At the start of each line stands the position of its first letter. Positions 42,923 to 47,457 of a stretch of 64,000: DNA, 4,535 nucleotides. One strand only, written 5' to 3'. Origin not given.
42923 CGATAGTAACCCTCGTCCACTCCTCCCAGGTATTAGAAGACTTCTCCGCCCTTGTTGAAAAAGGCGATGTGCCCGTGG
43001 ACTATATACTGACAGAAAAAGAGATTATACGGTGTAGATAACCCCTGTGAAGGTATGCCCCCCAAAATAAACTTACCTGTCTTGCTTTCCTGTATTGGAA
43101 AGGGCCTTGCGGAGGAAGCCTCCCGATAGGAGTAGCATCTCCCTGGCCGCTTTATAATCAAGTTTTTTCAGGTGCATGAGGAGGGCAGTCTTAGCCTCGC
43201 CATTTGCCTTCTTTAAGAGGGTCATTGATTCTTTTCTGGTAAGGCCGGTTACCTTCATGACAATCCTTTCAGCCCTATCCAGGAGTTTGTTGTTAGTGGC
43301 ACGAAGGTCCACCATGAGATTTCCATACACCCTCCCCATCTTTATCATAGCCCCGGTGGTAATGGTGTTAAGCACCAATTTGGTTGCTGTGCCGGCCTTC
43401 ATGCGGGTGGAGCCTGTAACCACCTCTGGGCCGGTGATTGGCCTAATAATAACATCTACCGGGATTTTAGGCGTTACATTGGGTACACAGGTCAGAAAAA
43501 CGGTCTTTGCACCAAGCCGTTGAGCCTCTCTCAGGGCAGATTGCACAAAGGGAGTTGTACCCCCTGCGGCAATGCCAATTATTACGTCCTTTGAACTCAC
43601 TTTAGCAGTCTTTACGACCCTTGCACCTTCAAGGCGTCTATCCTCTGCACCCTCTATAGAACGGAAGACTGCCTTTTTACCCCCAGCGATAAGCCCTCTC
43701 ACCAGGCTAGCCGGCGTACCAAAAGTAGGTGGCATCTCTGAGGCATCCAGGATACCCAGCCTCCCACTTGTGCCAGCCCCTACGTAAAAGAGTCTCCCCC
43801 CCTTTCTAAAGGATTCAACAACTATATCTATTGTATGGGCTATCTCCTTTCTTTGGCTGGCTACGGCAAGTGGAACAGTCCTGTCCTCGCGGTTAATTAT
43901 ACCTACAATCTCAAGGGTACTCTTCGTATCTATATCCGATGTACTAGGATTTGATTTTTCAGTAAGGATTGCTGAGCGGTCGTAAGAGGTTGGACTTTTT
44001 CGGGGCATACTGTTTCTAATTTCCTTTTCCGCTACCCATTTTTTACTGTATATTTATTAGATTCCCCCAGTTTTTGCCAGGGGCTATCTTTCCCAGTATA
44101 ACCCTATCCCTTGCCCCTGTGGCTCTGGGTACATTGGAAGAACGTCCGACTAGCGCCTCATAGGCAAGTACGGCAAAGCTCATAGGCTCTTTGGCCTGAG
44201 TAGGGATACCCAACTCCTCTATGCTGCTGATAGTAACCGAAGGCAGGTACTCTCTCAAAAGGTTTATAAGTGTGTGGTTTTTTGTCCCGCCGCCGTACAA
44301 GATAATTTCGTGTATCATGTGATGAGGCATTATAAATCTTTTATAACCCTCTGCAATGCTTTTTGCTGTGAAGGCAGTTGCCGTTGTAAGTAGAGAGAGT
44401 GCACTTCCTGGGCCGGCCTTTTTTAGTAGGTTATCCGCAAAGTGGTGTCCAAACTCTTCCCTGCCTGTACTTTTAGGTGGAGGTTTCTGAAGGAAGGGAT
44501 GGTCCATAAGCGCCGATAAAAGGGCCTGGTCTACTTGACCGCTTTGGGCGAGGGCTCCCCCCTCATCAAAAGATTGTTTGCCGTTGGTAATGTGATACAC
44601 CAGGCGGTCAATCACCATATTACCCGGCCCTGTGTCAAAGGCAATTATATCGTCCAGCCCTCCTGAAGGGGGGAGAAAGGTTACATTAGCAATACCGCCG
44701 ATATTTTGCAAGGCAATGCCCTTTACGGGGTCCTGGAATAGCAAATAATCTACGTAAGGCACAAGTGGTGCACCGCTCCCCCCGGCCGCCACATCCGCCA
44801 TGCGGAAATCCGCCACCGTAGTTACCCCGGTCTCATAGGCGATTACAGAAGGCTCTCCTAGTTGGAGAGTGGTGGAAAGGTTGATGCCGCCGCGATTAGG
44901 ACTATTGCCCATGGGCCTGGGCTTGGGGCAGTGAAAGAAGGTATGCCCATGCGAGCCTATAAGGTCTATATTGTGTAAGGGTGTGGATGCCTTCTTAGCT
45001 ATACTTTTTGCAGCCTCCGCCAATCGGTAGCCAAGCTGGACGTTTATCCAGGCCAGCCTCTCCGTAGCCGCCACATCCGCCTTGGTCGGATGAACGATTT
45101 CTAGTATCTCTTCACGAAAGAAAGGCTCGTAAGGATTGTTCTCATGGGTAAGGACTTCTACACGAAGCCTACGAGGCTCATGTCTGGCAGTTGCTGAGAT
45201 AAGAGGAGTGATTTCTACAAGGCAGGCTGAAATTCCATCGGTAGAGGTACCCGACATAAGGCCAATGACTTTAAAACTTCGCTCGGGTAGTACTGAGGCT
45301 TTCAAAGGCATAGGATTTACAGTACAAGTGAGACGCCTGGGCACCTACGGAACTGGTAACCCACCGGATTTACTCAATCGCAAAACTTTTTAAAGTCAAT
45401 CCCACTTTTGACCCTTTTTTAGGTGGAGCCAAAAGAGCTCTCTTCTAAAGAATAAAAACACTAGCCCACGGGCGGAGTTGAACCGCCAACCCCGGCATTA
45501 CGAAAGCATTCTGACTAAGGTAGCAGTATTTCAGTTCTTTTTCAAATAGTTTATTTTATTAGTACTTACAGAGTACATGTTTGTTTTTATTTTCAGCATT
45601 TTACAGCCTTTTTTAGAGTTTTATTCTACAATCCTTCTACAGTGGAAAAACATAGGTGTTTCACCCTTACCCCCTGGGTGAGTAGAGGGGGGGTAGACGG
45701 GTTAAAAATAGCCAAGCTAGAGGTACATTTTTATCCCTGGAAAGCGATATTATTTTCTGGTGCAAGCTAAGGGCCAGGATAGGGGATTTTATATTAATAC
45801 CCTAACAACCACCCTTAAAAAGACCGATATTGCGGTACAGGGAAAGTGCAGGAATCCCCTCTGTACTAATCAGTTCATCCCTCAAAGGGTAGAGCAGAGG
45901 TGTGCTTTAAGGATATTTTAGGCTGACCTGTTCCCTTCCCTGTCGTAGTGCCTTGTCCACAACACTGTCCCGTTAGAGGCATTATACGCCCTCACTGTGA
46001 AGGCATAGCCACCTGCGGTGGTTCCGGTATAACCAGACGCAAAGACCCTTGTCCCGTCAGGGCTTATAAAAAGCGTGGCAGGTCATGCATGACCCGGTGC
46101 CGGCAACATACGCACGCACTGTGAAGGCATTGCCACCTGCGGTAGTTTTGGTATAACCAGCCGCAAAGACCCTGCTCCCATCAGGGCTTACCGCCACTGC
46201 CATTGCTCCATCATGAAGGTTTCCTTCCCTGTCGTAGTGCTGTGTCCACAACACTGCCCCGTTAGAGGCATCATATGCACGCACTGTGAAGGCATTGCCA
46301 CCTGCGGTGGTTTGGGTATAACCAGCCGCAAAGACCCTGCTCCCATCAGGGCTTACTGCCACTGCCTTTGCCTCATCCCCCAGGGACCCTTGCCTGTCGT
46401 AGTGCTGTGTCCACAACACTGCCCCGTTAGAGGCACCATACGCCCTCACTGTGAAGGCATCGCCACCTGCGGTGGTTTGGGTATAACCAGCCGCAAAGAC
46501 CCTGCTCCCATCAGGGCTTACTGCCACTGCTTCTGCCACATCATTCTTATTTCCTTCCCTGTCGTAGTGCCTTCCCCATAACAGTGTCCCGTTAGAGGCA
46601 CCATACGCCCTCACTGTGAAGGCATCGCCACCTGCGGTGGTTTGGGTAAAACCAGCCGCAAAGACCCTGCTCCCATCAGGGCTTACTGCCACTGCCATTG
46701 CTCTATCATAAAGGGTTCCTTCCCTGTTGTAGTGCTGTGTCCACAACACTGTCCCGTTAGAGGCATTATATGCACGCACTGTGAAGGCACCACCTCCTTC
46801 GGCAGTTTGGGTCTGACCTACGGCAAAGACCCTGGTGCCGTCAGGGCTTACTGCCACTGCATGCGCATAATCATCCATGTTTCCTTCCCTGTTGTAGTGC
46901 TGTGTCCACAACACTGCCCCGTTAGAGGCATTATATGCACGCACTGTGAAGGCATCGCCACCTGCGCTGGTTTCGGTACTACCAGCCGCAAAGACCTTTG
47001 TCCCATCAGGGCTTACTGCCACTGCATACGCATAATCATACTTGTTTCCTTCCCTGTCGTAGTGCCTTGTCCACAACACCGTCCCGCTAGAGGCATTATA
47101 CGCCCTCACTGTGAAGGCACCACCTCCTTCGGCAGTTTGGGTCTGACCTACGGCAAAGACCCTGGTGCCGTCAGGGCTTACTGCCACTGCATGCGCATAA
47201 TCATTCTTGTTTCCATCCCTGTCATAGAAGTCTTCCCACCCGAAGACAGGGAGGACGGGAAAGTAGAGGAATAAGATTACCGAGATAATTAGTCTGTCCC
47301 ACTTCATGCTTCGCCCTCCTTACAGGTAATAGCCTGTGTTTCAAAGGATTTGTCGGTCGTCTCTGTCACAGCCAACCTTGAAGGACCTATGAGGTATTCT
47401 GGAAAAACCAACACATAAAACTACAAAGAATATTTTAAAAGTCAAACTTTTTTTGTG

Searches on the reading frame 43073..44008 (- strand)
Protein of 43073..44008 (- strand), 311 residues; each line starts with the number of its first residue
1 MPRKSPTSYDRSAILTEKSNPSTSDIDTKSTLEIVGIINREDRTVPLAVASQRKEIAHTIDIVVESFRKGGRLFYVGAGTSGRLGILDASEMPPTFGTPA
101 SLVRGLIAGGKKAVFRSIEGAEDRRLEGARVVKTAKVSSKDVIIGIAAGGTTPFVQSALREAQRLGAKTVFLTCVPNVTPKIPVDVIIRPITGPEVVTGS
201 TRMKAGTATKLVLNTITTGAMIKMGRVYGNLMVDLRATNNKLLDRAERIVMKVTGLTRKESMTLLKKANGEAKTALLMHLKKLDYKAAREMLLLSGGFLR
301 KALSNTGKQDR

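Call 6: search_protein_families(library=pfam, proteins=[window:43073-44008:-], max_evalue=0.01)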
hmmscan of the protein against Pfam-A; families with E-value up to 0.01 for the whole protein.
window:43073-44008:- (311 aa): 5 families
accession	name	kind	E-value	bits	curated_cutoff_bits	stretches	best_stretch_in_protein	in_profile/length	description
PF22645.1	GKRP_SIS_N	-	2.8e-20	72.6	27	1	55-160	1-110/113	Glucokinase regulatory protein N-terminal SIS domain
PF22198.1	GKRP_SIS_2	-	2.6e-10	40.8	27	1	51-115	2-66/191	Glucokinase regulatory protein, second SIS domain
PF13580.11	SIS_2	-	1.6e-08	35.1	27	1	49-173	14-137/138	SIS domain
PF20741.3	GKRP-like_C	-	8.8e-08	33.1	27.7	1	230-268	2-40/100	C-terminal lid domain of glucokinase regulatory protein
PF01380.27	SIS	-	0.0002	21.6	25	1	135-213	49-125/131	SIS domain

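Call 7: search_protein_families(library=ncbifam, proteins=[window:43073-44008:-], max_evalue=0.01)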
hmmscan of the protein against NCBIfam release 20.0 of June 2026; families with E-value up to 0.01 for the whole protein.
window:43073-44008:- (311 aa): 7 families
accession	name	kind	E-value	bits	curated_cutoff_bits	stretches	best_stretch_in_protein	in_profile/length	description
NF003915.0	PRK05441.1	subfamily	1.3e-118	395.4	168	1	11-306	3-298/300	N-acetylmuramic acid 6-phosphate etherase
TIGR00274.1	TIGR00274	equivalog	3.2e-113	377.6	302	1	14-304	1-291/291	N-acetylmuramic acid 6-phosphate etherase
NF009222.0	PRK12570.1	subfamily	9.4e-111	369.5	255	1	12-305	11-304/307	N-acetylmuramic acid 6-phosphate etherase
NF002805.0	PRK02947.1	subfamily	0.0019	17.4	135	1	50-175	20-143/247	sugar isomerase domain-containing protein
TIGR01135.1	glmS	equivalog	0.002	16.7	418.05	1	133-250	332-447/607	glutamine--fructose-6-phosphate transaminase (isomerizing)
NF001484.0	PRK00331.1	subfamily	0.0077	14.7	381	0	134-267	328-453/601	isomerizing glutamine--fructose-6-phosphate transaminase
TIGR03127.2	RuMP_HxlB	equivalog_domain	0.008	16.1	160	0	134-179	67-112/178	6-phospho-3-hexuloisomerase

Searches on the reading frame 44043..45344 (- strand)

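Call 6: search_protein_families(library=pfam, proteins=[window:44043-45344:-], max_evalue=0.01)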
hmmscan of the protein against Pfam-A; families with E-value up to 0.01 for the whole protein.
window:44043-45344:- (433 aa): 1 family
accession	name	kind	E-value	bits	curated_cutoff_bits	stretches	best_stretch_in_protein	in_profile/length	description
PF03702.20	AnmK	-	2e-85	287.5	24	1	25-422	2-366/367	Anhydro-N-acetylmuramic acid kinase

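Call 7: search_protein_families(library=ncbifam, proteins=[window:44043-45344:-], max_evalue=0.01)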
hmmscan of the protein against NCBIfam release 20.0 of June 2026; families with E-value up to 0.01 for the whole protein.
window:44043-45344:- (433 aa): 14 families
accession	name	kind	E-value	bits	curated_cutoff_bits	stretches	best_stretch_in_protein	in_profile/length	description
NF007151.0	PRK09585.3-6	equivalog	3.3e-135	450.8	599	1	21-421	10-395/396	anhydro-N-acetylmuramic acid kinase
NF007148.0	PRK09585.3-2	equivalog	1.1e-132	442.4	387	1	21-423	6-385/386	anhydro-N-acetylmuramic acid kinase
NF007142.0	PRK09585.2-1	equivalog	1.1e-118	396.5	435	1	25-421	5-380/384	anhydro-N-acetylmuramic acid kinase AnmK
NF007143.0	PRK09585.2-2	equivalog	7.8e-101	337.6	533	1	25-420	2-378/382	anhydro-N-acetylmuramic acid kinase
NF007146.0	PRK09585.2-6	equivalog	9.1e-94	314.4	440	1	24-425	1-370/391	anhydro-N-acetylmuramic acid kinase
NF007139.0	PRK09585.1-3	equivalog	2.3e-93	313.3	367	1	26-422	6-369/370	anhydro-N-acetylmuramic acid kinase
NF007150.0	PRK09585.3-5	equivalog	1.6e-87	294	585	1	24-421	3-383/393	anhydro-N-acetylmuramic acid kinase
NF007149.0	PRK09585.3-4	equivalog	1.2e-75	254.9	616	1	22-421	15-396/399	anhydro-N-acetylmuramic acid kinase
NF007145.0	PRK09585.2-5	equivalog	1.8e-74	251.3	514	1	25-419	2-374/379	anhydro-N-acetylmuramic acid kinase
NF007141.0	PRK09585.1-5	equivalog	4.8e-70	236.3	352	1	24-421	4-365/370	anhydro-N-acetylmuramic acid kinase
NF007138.0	PRK09585.1-1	equivalog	1.2e-66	225.3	588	1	22-424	2-368/370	anhydro-N-acetylmuramic acid kinase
NF007147.0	PRK09585.3-1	equivalog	3e-65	220.7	822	1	26-430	3-371/393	anhydro-N-acetylmuramic acid kinase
NF007140.0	PRK09585.1-4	equivalog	1.6e-53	182.2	605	1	27-422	17-381/382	anhydro-N-acetylmuramic acid kinase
NF007144.0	PRK09585.2-3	equivalog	2.3e-52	178.3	436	1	22-420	4-355/358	anhydro-N-acetylmuramic acid kinase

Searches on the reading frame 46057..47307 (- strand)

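Call 6: search_protein_families(library=pfam, proteins=[window:46057-47307:-], max_evalue=0.01)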
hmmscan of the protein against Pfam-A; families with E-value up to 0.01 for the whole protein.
window:46057-47307:- (416 aa): 12 families
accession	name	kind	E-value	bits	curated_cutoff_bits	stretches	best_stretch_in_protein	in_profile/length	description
PF13360.13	PQQ_2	-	8.9e-16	58.7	27.6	3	66-277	4-179/233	Outer membrane protein assembly factor BamB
PF00400.38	WD40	-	7.4e-11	42.5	27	0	365-386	10-32/39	WD domain, G-beta repeat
PF18313.7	TLP1_add_C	-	1.2e-09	38.5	26.1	0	354-385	27-58/83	Thiolase-like protein type 1 additional C-terminal domain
PF25293.1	Beta-prop_EMC1_N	-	3e-09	37.3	34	1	65-194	85-196/219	EMC1 N-terminal beta-propeller domain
PF07676.18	PD40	-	4.2e-09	36.6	20.9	0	369-379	12-22/38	WD40-like Beta Propeller Repeat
PF18975.6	DUF5711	-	1.7e-05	24.7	26.3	0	121-183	118-176/344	Family of unknown function (DUF5711)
PF15492.12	Nbas_N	-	1.8e-05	24.6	27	0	27-53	220-246/281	Neuroblastoma-amplified sequence, N terminal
PF18190.7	Plk4_PB1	-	0.00049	20.6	26.4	0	252-278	38-64/107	Polo-like Kinase 4 Polo Box 1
PF09486.15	HrpB7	-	0.0021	19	29.7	0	360-402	34-76/157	Bacterial type III secretion protein (HrpB7)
PF09149.16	DUF1935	-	0.0033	18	27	0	84-112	69-97/108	Domain of unknown function (DUF1935)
PF13449.12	Phytase-like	-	0.0035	17.7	27.6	0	250-277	118-145/284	Esterase-like activity of phytase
PF16539.10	FlgT_M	-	0.0067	17.1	31.2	0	340-361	124-145/158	Flagellar assembly protein T, middle domain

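Call 7: search_protein_families(library=ncbifam, proteins=[window:46057-47307:-], max_evalue=0.01)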
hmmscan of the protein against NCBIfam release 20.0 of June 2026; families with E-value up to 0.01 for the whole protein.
window:46057-47307:- (416 aa): 4 families
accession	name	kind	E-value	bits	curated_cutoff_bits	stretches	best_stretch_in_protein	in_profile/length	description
TIGR02608.1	delta_60_rpt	domain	1.9e-14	53.2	76.5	0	91-127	1-36/55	delta-60 repeat domain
NF048007.1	MmpL3Stblzr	equivalog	2.9e-08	33.3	600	0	307-333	302-330/366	MmpL3/TtfA transport complex stabilizer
NF008351.0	PRK11138.1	equivalog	5.9e-05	21.7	423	0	286-358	80-148/394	outer membrane protein assembly factor BamB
TIGR03300.1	assembly_YfgL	equivalog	0.0013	17.5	285.2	0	66-328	76-294/377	outer membrane protein assembly factor BamB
